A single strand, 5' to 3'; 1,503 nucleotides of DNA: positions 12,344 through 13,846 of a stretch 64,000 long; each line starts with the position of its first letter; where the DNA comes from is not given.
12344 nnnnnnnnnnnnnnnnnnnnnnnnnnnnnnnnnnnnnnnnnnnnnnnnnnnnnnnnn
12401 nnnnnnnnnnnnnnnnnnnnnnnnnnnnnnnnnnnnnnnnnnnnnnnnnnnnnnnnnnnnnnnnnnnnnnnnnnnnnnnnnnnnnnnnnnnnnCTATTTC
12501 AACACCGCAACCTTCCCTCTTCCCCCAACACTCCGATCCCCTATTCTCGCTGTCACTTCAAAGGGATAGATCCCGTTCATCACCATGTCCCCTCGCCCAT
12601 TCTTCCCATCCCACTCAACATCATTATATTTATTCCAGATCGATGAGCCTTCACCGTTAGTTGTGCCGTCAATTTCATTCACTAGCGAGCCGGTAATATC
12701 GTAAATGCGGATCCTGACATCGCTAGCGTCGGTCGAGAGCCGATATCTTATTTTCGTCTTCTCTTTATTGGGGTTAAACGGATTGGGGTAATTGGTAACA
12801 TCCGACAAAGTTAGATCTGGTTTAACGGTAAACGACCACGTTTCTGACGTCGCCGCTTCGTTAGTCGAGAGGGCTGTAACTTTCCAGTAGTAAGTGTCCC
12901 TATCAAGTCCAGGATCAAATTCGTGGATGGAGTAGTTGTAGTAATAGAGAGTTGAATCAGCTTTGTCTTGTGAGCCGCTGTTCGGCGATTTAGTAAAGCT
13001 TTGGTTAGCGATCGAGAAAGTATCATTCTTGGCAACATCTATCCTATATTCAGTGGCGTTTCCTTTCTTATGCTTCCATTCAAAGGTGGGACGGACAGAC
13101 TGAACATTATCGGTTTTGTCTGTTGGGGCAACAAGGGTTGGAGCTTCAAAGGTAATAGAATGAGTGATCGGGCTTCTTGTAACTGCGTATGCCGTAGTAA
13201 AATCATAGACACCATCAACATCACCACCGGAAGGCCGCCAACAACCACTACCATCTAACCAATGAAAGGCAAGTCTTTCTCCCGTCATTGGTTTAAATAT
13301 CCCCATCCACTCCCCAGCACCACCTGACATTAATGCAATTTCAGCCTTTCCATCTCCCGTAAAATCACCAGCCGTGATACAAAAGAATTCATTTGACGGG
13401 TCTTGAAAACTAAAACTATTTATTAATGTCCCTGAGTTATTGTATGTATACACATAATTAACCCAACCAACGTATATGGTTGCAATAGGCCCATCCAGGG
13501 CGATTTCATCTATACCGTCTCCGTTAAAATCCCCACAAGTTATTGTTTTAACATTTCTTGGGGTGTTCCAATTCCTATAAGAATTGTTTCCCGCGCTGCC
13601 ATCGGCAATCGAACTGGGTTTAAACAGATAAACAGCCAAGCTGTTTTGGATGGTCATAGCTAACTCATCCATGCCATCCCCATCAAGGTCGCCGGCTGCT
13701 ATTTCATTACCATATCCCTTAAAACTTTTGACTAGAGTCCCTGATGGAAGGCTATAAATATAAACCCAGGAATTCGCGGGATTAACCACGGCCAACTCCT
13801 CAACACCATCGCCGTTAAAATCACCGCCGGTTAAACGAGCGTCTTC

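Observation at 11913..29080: Two four-helix-bundle (IVS/Avd-family) cassettes bracket the TolB-like plus giant-gene unit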

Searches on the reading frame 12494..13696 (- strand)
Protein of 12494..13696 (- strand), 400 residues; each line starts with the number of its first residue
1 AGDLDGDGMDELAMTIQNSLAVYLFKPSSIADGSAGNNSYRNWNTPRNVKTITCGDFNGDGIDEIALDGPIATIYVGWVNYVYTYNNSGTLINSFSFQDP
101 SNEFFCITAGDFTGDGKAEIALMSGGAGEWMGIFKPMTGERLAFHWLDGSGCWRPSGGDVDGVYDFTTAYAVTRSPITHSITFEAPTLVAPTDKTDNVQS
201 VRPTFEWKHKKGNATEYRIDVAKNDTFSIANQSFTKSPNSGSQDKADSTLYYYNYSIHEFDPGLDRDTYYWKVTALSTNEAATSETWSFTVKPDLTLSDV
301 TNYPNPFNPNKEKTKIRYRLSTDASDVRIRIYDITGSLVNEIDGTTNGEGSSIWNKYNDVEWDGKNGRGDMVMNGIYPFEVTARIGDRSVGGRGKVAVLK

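Call 11: search_protein_families(library=ncbifam, proteins=[window:12494-13696:-], max_evalue=0.01)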
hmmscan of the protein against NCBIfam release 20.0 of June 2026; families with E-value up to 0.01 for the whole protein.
window:12494-13696:- (400 aa): 8 families
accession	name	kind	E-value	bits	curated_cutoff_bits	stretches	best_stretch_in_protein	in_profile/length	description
NF033707.1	T9SS_sortase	equivalog_domain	8e-13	46.9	420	1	252-384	953-1078/1095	type IX secretion system sortase PorU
NF052323.1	T9SSA_dep_M6i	equivalog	4.1e-10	38.3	600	1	295-398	953-1041/1043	T9SS-dependent M6-like inactivated metalloprotease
NF005176.1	PRK06655.1-1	equivalog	1.5e-07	31.5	230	1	311-388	83-154/197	flagellar hook assembly protein FlgD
NF052228.1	T9SS_PorZ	equivalog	9e-06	24.4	260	1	293-388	666-747/757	type IX secretion system anionic LPS delivery protein PorZ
TIGR04183.1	Por_Secre_tail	domain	0.00038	20.4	23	1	303-348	2-42/72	T9SS type A sorting domain-containing protein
NF009276.0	PRK12633.1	equivalog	0.00058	19.6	383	1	311-386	115-184/234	flagellar basal body rod modification protein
NF009452.0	PRK12812.1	equivalog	0.00085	18.6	258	1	312-381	137-204/289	flagellar basal body rod modification protein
NF009453.0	PRK12813.1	equivalog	0.0096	15.5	264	0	353-391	143-181/223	flagellar basal body rod modification protein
